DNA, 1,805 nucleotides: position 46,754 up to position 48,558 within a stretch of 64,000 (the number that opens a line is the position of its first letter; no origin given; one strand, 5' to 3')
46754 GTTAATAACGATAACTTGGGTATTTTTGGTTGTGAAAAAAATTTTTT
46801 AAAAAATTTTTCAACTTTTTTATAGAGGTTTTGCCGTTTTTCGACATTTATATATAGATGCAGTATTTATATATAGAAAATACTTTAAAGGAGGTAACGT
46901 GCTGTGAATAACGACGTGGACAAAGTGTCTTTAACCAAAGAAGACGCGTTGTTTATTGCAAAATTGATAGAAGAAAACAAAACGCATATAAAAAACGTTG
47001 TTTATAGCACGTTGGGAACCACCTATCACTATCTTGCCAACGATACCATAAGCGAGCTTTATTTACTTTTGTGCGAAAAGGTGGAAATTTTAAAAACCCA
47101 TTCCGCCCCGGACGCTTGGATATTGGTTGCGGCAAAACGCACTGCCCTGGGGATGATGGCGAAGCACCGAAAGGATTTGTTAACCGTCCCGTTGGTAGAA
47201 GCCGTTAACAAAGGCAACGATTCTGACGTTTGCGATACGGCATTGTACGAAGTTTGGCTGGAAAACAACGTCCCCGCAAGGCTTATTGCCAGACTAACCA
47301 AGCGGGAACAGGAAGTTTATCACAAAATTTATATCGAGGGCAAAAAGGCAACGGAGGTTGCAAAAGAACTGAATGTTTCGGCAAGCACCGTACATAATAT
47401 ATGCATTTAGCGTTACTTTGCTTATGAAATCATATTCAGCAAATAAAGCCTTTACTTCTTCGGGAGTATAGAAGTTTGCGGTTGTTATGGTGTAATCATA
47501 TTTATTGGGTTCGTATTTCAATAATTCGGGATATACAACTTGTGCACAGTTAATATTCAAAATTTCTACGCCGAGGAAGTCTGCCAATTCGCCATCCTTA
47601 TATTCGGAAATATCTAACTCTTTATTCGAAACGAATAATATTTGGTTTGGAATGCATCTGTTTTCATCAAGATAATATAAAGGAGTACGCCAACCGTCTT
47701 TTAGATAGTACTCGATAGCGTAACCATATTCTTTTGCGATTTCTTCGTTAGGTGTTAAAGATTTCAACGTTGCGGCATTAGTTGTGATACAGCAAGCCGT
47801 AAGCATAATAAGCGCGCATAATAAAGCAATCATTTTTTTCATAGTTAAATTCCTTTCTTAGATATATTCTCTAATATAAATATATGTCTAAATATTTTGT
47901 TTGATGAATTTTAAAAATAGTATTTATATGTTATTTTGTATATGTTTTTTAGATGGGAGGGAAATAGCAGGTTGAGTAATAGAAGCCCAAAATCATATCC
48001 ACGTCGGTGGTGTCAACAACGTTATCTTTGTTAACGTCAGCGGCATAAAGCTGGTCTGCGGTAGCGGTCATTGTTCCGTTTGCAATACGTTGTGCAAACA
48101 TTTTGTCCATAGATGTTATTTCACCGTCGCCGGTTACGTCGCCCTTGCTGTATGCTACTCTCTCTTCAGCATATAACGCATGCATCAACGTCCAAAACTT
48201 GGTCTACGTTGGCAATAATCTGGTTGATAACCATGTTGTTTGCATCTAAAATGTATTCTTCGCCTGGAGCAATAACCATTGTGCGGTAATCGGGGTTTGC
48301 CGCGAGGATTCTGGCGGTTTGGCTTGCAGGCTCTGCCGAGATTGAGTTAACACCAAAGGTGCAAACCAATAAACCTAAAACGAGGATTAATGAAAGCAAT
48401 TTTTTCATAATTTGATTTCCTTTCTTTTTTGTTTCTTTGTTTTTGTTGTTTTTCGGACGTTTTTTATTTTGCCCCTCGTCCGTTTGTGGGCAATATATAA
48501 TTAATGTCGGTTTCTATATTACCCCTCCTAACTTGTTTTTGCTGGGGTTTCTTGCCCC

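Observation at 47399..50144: A 2.74-kb inversion splits a sigma-factor gene and a dockerin-protein gene at once; re-inverting 47402..50141 restores both in frame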

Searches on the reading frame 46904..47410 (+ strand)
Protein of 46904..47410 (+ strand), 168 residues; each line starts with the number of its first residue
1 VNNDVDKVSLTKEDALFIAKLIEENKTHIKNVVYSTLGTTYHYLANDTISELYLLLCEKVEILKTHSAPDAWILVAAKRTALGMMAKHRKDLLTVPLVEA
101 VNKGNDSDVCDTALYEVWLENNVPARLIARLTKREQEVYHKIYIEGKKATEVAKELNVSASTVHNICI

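Call 40: search_protein_families(library=ncbifam, max_evalue=0.01, proteins=[window:46904-47410:+])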
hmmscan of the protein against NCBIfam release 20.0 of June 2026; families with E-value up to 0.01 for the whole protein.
window:46904-47410:+ (168 aa): 21 families
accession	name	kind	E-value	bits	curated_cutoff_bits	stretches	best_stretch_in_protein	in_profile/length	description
TIGR02937.1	sigma70-ECF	superfamily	1e-10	41.5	42.9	1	19-166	4-153/165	sigma-70 family RNA polymerase sigma factor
TIGR02985.1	Sig70_bacteroi1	subfamily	1.1e-09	38.8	126.4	1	41-165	24-149/162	RNA polymerase sigma-70 factor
NF009168.0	PRK12515.1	subfamily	2e-07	30.7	236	1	42-164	46-165/189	RNA polymerase sigma factor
NF008890.0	PRK11924.1-3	equivalog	3.3e-06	26.6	284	1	42-164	63-187/205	RNA polymerase sigma factor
NF007227.0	PRK09645.1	subfamily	1.2e-05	25.3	202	1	42-164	37-156/177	sigma-70 family RNA polymerase sigma factor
NF058625.1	sigma_PG0214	equivalog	1.8e-05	24.5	130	1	42-164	28-147/170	GFO_1088 family ECF-type sigma factor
NF052445.1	RespRegMctR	equivalog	2.3e-05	23.9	300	1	72-164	89-177/205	two-component system response regulator MctR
NF006071.0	PRK08215.1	equivalog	0.00015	21.4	372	1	115-164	194-243/258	RNA polymerase sporulation sigma factor SigG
TIGR02959.1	SigZ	equivalog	0.00022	21.1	168.65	1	43-163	20-133/170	RNA polymerase sigma factor SigZ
TIGR02989.1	Sig-70_gvs1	subfamily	0.0003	20.8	124.55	1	45-164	28-144/158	RNA polymerase sigma-70 factor, Rhodopirellula/Verrucomicrobium family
NF007215.0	PRK09637.1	equivalog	0.00076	19.5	212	1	26-163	11-139/181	RNA polymerase sigma factor SigZ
TIGR03209.1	P21_Cbot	equivalog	0.00093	19.1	138.35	1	33-163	15-140/142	botulinum neurotoxin transcription-activating sigma factor BotR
TIGR02952.1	Sig70_famx2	equivalog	0.00099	19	206.45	1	12-166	9-158/170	ECF subfamily RNA polymerase sigma factor, BldN family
TIGR03541.1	reg_near_HchA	equivalog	0.001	18.6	215.6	1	109-165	149-205/232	PA1136 family autoinducer-binding transcriptional regulator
TIGR02980.1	SigBFG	subfamily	0.0015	18.3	234.35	1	115-163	163-211/227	SigB/SigF/SigG family RNA polymerase sigma factor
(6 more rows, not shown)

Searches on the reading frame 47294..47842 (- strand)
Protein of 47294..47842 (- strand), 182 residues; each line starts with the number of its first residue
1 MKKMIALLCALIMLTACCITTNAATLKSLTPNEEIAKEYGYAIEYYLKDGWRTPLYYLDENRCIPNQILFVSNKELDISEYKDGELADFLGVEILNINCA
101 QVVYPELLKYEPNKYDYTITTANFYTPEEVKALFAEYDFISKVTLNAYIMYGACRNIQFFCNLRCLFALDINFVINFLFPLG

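Call 11: list_cluster_members(proteins=[P0001, window:47294-47842:-, window:50139-50369:+, window:49176-50039:-, window:48778-49179:-, window:48166-48408:-, window:47949-48188:-])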
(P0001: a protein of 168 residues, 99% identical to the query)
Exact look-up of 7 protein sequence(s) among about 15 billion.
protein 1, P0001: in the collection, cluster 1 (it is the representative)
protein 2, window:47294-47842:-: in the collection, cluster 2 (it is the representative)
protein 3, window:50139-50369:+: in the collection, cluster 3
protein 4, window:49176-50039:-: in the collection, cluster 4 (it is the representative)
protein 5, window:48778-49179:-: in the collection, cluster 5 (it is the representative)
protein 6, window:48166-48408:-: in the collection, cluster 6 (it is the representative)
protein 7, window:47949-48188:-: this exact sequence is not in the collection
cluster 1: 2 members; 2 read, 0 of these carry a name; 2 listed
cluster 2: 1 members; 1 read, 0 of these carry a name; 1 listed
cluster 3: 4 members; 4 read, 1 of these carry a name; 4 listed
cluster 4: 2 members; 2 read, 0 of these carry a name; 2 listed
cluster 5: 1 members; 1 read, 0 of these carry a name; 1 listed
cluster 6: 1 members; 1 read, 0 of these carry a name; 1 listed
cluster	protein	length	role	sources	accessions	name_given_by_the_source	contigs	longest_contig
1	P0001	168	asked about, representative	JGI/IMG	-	-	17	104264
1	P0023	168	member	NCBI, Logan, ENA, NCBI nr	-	-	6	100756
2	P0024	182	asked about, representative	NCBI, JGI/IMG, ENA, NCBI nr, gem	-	-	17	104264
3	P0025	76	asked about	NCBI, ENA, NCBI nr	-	-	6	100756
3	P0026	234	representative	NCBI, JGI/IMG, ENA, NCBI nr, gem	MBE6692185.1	MAG: hypothetical protein E7586_02475 [Ruminococcaceae bacterium] | hypothetical protein [Oscillospiraceae bacterium]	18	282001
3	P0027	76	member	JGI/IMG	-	-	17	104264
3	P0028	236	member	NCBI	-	-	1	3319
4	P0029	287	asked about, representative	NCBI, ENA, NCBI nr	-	-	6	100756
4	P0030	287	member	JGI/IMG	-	-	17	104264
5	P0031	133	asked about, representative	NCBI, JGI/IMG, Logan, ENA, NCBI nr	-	-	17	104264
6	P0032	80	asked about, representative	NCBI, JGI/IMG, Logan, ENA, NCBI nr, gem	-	-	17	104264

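Call 15: find_encoding_contigs(protein=window:47294-47842:-, flank=4000, max_places=10)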
Protein window:47294-47842:- (182 aa): 23 contigs read that carry it; 2 places shown.
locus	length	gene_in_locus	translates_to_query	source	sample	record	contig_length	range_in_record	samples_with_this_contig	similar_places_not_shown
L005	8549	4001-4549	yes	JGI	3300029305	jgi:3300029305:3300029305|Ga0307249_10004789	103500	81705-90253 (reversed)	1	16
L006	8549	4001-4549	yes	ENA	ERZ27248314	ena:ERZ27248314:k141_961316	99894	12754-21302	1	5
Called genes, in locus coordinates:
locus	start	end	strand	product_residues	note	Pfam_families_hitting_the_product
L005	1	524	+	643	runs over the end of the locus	PF08497:Radical_SAM_N, PF04055:Radical_SAM (weak), PF11842:DUF3362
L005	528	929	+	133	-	PF00903:Glyoxalase, PF13669:Glyoxalase_4 (weak)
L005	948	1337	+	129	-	-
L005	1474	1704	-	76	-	PF00404:Dockerin_1 (weak)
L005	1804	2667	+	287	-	-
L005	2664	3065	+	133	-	-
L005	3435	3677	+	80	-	-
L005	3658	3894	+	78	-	PF00404:Dockerin_1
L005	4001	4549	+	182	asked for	-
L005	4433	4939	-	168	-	PF08281:Sigma70_r4_2 (weak), PF00196:GerE (weak)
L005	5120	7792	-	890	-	PF00912:Transgly, PF00905:Transpeptidase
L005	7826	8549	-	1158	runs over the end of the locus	PF02811:PHP, PF07733:DNA_pol3_alpha, PF17657:DNA_pol3_finger, PF14579:HHH_6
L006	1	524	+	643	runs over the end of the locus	PF08497:Radical_SAM_N, PF04055:Radical_SAM (weak), PF11842:DUF3362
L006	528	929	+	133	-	PF00903:Glyoxalase, PF13669:Glyoxalase_4 (weak)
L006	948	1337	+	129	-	-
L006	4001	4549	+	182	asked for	-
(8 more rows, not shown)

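Call 17: find_encoding_contigs(protein=P0026, flank=8000, max_places=8)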
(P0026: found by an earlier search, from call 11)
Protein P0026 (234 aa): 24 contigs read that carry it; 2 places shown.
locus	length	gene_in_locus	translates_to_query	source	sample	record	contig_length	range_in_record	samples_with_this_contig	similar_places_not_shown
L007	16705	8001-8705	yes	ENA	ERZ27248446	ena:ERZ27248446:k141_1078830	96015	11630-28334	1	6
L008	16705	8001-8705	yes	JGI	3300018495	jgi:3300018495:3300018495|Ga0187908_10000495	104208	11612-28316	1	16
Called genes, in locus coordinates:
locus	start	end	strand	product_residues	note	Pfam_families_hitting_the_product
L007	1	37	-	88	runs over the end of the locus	PF03977:OAD_beta (weak)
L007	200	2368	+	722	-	PF01751:Toprim (weak), PF01131:Topoisom_bac, PF13342:Toprim_Crpt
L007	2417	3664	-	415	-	PF12725:DUF3810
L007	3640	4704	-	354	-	PF01063:Aminotran_4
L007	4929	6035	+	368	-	PF07501:G5, PF01551:Peptidase_M23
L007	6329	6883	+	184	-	PF05263:DUF722 (weak), PF08281:Sigma70_r4_2, PF04545:Sigma70_r4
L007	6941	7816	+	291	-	-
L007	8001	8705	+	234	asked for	-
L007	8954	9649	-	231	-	PF01066:CDP-OH_P_transf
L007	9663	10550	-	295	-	PF16745:RsgA_N (weak), PF03193:RsgA_GTPase, PF01926:MMR_HSR1 (weak)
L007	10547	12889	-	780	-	PF00069:Pkinase, PF03109:ABC1 (weak), PF07714:PK_Tyr_Ser-Thr, PF03793:PASTA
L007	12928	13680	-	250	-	PF13672:PP2C_2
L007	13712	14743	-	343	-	PF21016:RlmN_N (weak), PF04055:Radical_SAM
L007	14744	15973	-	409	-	PF01029:NusB, PF22458:RsmF-B_ferredox (weak), PF01189:Methyltr_RsmB-F, PF01728:FtsJ (faint)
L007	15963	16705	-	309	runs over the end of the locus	PF00551:Formyl_trans_N, PF02911:Formyl_trans_C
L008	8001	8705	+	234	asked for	-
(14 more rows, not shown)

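Call 40: search_protein_families(library=ncbifam, max_evalue=0.01, proteins=[L007:6329-6883:+])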
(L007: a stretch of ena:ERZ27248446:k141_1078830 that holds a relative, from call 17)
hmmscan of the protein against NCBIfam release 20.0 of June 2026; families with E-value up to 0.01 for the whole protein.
L007:6329-6883:+ (184 aa): 62 families (the best 25 are shown)
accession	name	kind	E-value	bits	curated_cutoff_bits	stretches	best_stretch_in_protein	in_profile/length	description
TIGR02937.1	sigma70-ECF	superfamily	2.1e-16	60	42.9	1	35-178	19-164/165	sigma-70 family RNA polymerase sigma factor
TIGR02985.1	Sig70_bacteroi1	subfamily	5.9e-14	52.6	126.4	1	48-172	30-156/162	RNA polymerase sigma-70 factor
NF058625.1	sigma_PG0214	equivalog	6.4e-10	39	130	1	46-168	31-150/170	GFO_1088 family ECF-type sigma factor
TIGR02959.1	SigZ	equivalog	1.1e-09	38.3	168.65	1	43-182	19-151/170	RNA polymerase sigma factor SigZ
TIGR02989.1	Sig-70_gvs1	subfamily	1.3e-09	38.2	124.55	1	44-173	26-152/158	RNA polymerase sigma-70 factor, Rhodopirellula/Verrucomicrobium family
NF007215.0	PRK09637.1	equivalog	1.4e-09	38.2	212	1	33-182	17-157/181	RNA polymerase sigma factor SigZ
NF007227.0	PRK09645.1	subfamily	4e-09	36.6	202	1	44-166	38-157/177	sigma-70 family RNA polymerase sigma factor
NF009178.0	PRK12526.1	equivalog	6.5e-09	35.6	301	1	71-167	96-194/211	RNA polymerase sigma factor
TIGR02980.1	SigBFG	subfamily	2e-08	34.2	234.35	1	85-178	134-225/227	SigB/SigF/SigG family RNA polymerase sigma factor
TIGR02983.1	SigE-fam_strep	subfamily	2.7e-08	33.9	141.55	1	57-166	44-145/162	SigE family RNA polymerase sigma factor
NF008890.0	PRK11924.1-3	equivalog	6.2e-08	32.3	284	1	67-179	88-201/205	RNA polymerase sigma factor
NF007230.0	PRK09648.1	subfamily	6.7e-08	32.5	209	1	43-168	54-178/195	RNA polymerase sigma factor ShbA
NF005385.0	PRK06930.1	subfamily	7.2e-08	32.3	136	1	121-181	104-164/170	positive control sigma-like factor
TIGR02952.1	Sig70_famx2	equivalog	1.4e-07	31.6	206.45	1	59-169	51-160/170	ECF subfamily RNA polymerase sigma factor, BldN family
NF007228.0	PRK09646.1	subfamily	5.1e-07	29.5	226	1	69-166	81-177/194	ECF RNA polymerase sigma factor SigK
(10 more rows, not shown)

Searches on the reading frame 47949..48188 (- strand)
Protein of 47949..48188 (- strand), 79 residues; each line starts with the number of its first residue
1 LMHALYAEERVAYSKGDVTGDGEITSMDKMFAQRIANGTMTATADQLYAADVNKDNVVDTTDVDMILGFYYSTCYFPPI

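Call 5: search_protein_families(library=pfam, max_evalue=0.1, proteins=[window:47949-48188:-])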
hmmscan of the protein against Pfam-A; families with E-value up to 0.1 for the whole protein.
window:47949-48188:- (79 aa): 3 families
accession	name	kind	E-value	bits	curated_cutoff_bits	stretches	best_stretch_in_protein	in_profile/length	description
PF00404.24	Dockerin_1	-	2e-09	37.9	22.9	1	15-66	1-52/57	Dockerin type I domain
PF23131.1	DotY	-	0.031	14.5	27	1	12-62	116-166/220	DotY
PF13202.12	EF-hand_5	-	0.045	13.7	25.9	0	45-59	3-17/25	EF hand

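Call 40: search_protein_families(library=ncbifam, max_evalue=0.01, proteins=[L007:6329-6883:+])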
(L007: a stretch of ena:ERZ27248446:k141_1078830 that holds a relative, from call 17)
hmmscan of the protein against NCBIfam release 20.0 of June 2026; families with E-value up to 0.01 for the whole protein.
L007:6329-6883:+ (184 aa): 62 families (the best 25 are shown)
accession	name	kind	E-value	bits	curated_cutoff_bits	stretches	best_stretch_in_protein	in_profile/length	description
TIGR02937.1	sigma70-ECF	superfamily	2.1e-16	60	42.9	1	35-178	19-164/165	sigma-70 family RNA polymerase sigma factor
TIGR02985.1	Sig70_bacteroi1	subfamily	5.9e-14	52.6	126.4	1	48-172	30-156/162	RNA polymerase sigma-70 factor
NF058625.1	sigma_PG0214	equivalog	6.4e-10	39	130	1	46-168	31-150/170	GFO_1088 family ECF-type sigma factor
TIGR02959.1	SigZ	equivalog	1.1e-09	38.3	168.65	1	43-182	19-151/170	RNA polymerase sigma factor SigZ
TIGR02989.1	Sig-70_gvs1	subfamily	1.3e-09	38.2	124.55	1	44-173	26-152/158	RNA polymerase sigma-70 factor, Rhodopirellula/Verrucomicrobium family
NF007215.0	PRK09637.1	equivalog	1.4e-09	38.2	212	1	33-182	17-157/181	RNA polymerase sigma factor SigZ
NF007227.0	PRK09645.1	subfamily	4e-09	36.6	202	1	44-166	38-157/177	sigma-70 family RNA polymerase sigma factor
NF009178.0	PRK12526.1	equivalog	6.5e-09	35.6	301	1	71-167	96-194/211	RNA polymerase sigma factor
TIGR02980.1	SigBFG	subfamily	2e-08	34.2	234.35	1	85-178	134-225/227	SigB/SigF/SigG family RNA polymerase sigma factor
TIGR02983.1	SigE-fam_strep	subfamily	2.7e-08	33.9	141.55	1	57-166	44-145/162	SigE family RNA polymerase sigma factor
NF008890.0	PRK11924.1-3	equivalog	6.2e-08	32.3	284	1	67-179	88-201/205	RNA polymerase sigma factor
NF007230.0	PRK09648.1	subfamily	6.7e-08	32.5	209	1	43-168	54-178/195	RNA polymerase sigma factor ShbA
NF005385.0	PRK06930.1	subfamily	7.2e-08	32.3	136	1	121-181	104-164/170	positive control sigma-like factor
TIGR02952.1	Sig70_famx2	equivalog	1.4e-07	31.6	206.45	1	59-169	51-160/170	ECF subfamily RNA polymerase sigma factor, BldN family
NF007228.0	PRK09646.1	subfamily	5.1e-07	29.5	226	1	69-166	81-177/194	ECF RNA polymerase sigma factor SigK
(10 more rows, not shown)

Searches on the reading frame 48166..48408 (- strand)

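Call 5: search_protein_families(library=pfam, max_evalue=0.1, proteins=[window:48166-48408:-])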
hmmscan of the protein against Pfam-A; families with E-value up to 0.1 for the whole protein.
window:48166-48408:- (80 aa): 2 families
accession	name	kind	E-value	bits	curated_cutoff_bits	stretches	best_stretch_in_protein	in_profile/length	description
PF12679.13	ABC2_membrane_2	-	0.045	13.4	27.2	1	7-46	74-113/283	ABC-2 family transporter protein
PF02526.19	GBP_repeat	-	0.071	13.3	25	0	24-43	2-21/38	Glycophorin-binding protein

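Call 40: search_protein_families(library=ncbifam, max_evalue=0.01, proteins=[L007:6329-6883:+])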
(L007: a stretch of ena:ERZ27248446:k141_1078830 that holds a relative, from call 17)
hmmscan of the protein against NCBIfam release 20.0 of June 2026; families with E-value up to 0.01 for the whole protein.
L007:6329-6883:+ (184 aa): 62 families (the best 25 are shown)
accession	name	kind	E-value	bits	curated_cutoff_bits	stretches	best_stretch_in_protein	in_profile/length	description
TIGR02937.1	sigma70-ECF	superfamily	2.1e-16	60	42.9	1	35-178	19-164/165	sigma-70 family RNA polymerase sigma factor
TIGR02985.1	Sig70_bacteroi1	subfamily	5.9e-14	52.6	126.4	1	48-172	30-156/162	RNA polymerase sigma-70 factor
NF058625.1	sigma_PG0214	equivalog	6.4e-10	39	130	1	46-168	31-150/170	GFO_1088 family ECF-type sigma factor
TIGR02959.1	SigZ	equivalog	1.1e-09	38.3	168.65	1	43-182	19-151/170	RNA polymerase sigma factor SigZ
TIGR02989.1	Sig-70_gvs1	subfamily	1.3e-09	38.2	124.55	1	44-173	26-152/158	RNA polymerase sigma-70 factor, Rhodopirellula/Verrucomicrobium family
NF007215.0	PRK09637.1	equivalog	1.4e-09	38.2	212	1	33-182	17-157/181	RNA polymerase sigma factor SigZ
NF007227.0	PRK09645.1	subfamily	4e-09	36.6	202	1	44-166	38-157/177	sigma-70 family RNA polymerase sigma factor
NF009178.0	PRK12526.1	equivalog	6.5e-09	35.6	301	1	71-167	96-194/211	RNA polymerase sigma factor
TIGR02980.1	SigBFG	subfamily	2e-08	34.2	234.35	1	85-178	134-225/227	SigB/SigF/SigG family RNA polymerase sigma factor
TIGR02983.1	SigE-fam_strep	subfamily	2.7e-08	33.9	141.55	1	57-166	44-145/162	SigE family RNA polymerase sigma factor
NF008890.0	PRK11924.1-3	equivalog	6.2e-08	32.3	284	1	67-179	88-201/205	RNA polymerase sigma factor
NF007230.0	PRK09648.1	subfamily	6.7e-08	32.5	209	1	43-168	54-178/195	RNA polymerase sigma factor ShbA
NF005385.0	PRK06930.1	subfamily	7.2e-08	32.3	136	1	121-181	104-164/170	positive control sigma-like factor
TIGR02952.1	Sig70_famx2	equivalog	1.4e-07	31.6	206.45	1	59-169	51-160/170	ECF subfamily RNA polymerase sigma factor, BldN family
NF007228.0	PRK09646.1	subfamily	5.1e-07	29.5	226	1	69-166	81-177/194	ECF RNA polymerase sigma factor SigK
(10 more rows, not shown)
